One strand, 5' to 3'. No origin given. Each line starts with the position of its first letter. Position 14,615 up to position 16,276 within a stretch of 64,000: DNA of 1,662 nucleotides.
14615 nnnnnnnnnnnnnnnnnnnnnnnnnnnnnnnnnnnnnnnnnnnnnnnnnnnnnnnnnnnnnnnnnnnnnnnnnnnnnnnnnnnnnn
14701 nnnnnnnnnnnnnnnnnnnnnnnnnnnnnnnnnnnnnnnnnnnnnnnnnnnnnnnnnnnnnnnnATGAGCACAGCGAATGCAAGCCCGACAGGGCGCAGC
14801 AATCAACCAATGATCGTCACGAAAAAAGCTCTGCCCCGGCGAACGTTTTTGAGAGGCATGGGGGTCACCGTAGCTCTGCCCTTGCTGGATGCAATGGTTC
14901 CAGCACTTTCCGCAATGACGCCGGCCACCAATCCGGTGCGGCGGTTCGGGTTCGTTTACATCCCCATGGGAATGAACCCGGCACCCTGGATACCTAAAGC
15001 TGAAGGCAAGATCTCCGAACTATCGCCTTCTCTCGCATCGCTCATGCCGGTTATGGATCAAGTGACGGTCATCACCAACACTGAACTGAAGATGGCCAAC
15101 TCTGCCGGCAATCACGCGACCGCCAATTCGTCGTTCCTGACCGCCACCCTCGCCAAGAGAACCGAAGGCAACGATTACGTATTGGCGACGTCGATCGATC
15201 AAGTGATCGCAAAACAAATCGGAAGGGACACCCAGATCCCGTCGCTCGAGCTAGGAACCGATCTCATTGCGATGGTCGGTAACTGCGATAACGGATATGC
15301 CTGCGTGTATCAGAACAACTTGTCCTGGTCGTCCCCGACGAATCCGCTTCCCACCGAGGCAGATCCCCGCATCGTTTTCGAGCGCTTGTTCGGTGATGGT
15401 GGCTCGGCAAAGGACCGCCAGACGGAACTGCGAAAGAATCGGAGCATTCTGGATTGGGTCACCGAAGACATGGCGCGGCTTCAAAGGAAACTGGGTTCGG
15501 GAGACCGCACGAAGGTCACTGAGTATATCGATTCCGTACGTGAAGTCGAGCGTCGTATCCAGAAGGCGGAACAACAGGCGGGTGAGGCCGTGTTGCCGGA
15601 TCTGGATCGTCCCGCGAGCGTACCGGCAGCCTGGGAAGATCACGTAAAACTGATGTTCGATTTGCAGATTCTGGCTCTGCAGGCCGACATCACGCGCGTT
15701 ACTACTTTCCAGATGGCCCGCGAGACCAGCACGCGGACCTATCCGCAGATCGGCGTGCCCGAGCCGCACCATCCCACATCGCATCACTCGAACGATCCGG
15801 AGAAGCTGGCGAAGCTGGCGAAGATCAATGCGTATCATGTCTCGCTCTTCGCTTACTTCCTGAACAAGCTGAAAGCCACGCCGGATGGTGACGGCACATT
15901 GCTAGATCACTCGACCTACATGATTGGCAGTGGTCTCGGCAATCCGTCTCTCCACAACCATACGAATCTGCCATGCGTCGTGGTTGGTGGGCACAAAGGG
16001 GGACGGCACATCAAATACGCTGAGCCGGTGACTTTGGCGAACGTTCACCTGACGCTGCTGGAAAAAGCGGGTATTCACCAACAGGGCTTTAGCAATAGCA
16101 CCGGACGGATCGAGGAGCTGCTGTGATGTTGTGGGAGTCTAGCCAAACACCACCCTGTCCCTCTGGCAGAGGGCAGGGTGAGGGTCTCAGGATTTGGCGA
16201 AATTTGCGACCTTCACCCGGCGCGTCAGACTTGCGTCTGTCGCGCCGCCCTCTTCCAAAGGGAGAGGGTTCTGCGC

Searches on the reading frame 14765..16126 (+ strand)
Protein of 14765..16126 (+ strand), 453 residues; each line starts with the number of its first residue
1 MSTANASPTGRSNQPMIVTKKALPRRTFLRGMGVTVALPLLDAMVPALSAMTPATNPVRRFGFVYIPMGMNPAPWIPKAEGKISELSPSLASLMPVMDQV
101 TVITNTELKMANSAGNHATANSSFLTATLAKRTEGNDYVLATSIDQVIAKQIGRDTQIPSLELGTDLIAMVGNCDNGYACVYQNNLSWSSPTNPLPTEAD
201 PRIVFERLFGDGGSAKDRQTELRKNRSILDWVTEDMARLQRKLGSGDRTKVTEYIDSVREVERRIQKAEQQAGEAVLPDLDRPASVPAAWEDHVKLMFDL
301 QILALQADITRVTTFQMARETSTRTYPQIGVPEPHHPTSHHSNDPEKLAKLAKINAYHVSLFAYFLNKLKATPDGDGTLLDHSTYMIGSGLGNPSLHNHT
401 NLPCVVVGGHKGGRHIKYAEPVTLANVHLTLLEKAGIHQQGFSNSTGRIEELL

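Call 7: search_protein_families(library=pfam, proteins=[window:14765-16123:+], max_evalue=0.01)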
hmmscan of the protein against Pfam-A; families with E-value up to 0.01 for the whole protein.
window:14765-16123:+ (453 aa): 1 family
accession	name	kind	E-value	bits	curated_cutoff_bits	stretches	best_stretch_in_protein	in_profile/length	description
PF07586.16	HXXSHH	-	2.5e-98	329.9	30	1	60-363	1-307/307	Protein of unknown function (DUF1552)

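Call 50: find_encoding_contigs(protein=window:14765-16126:+, flank=6000, max_places=10)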
Protein window:14765-16126:+ (453 aa): 6 contigs read that carry it; 6 places shown.
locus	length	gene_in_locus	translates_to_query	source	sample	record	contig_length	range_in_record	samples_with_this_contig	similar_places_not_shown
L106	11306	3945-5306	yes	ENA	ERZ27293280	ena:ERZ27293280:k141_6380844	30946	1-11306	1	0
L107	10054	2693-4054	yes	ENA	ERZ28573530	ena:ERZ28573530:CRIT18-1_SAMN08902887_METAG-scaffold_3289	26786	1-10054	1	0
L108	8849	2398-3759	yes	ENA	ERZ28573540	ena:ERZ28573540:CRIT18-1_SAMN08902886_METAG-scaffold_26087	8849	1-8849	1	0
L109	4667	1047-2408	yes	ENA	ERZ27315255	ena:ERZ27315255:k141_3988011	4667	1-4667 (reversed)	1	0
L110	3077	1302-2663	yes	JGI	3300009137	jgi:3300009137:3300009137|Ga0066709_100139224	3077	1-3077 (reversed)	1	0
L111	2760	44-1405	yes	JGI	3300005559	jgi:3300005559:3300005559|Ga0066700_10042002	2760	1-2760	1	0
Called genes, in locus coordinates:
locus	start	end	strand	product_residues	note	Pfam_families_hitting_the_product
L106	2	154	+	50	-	?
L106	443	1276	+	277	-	PF01209:Ubie_methyltran (weak), PF05148:Methyltransf_8, PF13489:Methyltransf_23, PF13847:Methyltransf_31, PF08241:Methyltransf_11, PF08242:Methyltransf_12, PF13649:Methyltransf_25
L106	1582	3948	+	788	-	PF07626:PSD3, PF07637:PSD5, PF07631:PSD4, PF07627:PSCyt3, PF07624:PSD2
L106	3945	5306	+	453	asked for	PF07586:HXXSHH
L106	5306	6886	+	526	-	PF12796:Ank_2, PF13637:Ank_4, PF00023:Ank (weak), PF12796:Ank_2, PF13637:Ank_4 (weak), PF00023:Ank (weak), PF13637:Ank_4, PF12796:Ank_2 (weak), +4 more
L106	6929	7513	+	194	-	-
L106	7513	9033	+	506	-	PF00756:Esterase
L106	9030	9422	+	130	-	PF21631:A9CJY8-like_N, PF13840:ACT_7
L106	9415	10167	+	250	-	PF13489:Methyltransf_23, PF08241:Methyltransf_11, PF08242:Methyltransf_12, PF13649:Methyltransf_25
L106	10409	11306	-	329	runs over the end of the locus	-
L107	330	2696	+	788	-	PF07626:PSD3, PF07637:PSD5, PF07631:PSD4, PF07627:PSCyt3, PF07624:PSD2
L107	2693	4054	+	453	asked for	PF07586:HXXSHH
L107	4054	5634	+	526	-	PF12796:Ank_2, PF13637:Ank_4, PF00023:Ank (weak), PF12796:Ank_2, PF13637:Ank_4 (weak), PF00023:Ank (weak), PF13637:Ank_4, PF12796:Ank_2 (weak), +4 more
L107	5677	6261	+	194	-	-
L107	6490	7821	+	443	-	PF00756:Esterase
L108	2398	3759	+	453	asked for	PF07586:HXXSHH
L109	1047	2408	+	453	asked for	PF07586:HXXSHH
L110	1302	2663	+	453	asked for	PF07586:HXXSHH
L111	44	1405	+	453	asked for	PF07586:HXXSHH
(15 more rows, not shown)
